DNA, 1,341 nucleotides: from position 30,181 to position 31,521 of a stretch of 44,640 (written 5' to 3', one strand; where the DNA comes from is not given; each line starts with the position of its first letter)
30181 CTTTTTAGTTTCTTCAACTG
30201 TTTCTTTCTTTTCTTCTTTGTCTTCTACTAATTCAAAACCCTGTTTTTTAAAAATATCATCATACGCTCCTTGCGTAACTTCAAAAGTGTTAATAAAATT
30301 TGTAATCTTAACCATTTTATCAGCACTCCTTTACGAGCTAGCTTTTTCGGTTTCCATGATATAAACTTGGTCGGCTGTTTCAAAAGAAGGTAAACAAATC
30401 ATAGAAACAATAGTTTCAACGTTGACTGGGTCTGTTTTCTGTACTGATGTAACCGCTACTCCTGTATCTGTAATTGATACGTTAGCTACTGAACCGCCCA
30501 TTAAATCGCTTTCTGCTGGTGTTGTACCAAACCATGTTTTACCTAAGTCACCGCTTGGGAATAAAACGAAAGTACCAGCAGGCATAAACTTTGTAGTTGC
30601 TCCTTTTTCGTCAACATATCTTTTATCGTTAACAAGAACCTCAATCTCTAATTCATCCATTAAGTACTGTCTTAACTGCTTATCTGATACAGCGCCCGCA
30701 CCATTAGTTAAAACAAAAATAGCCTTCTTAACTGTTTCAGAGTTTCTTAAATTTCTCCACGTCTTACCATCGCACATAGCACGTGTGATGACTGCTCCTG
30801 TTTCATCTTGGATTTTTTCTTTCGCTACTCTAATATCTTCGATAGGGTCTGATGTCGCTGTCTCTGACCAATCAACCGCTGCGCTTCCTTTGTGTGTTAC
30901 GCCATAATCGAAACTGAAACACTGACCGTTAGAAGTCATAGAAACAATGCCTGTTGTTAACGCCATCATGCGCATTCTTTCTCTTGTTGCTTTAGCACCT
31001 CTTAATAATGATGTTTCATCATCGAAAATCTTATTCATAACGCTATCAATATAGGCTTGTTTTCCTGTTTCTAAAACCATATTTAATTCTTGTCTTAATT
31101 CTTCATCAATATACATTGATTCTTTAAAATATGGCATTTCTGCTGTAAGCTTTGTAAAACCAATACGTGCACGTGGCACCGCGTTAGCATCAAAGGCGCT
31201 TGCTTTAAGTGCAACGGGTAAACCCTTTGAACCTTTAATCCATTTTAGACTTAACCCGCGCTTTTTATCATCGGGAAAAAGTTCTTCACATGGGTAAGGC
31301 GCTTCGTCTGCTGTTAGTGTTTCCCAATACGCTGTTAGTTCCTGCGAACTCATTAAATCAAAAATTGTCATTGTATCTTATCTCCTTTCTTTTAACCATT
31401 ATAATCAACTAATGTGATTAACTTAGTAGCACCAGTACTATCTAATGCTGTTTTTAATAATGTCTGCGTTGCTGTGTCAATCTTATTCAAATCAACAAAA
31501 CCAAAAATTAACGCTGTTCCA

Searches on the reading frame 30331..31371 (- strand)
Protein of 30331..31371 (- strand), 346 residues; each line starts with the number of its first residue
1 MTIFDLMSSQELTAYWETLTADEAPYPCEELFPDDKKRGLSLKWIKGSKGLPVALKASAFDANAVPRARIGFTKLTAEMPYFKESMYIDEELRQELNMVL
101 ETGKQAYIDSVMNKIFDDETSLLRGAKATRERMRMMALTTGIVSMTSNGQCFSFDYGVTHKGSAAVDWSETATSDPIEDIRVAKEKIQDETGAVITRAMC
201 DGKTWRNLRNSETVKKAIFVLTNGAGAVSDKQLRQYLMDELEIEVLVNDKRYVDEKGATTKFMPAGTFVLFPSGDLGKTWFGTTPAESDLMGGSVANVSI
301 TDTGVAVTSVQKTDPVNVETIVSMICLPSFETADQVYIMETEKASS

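Call 24: search_protein_families(library=phrogs, proteins=[window:30331-31371:-], max_evalue=0.001)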
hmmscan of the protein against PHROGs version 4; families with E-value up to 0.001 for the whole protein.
window:30331-31371:- (346 aa): 3 families
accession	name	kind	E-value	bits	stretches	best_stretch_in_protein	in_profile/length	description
phrog_29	-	head and packaging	1.2e-80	272.8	1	1-341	23-358/439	major head protein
phrog_1005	-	head and packaging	8.3e-09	36.1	1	154-261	135-237/315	major head protein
phrog_26029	-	unknown function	8.3e-08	33.4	1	5-91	6-90/105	-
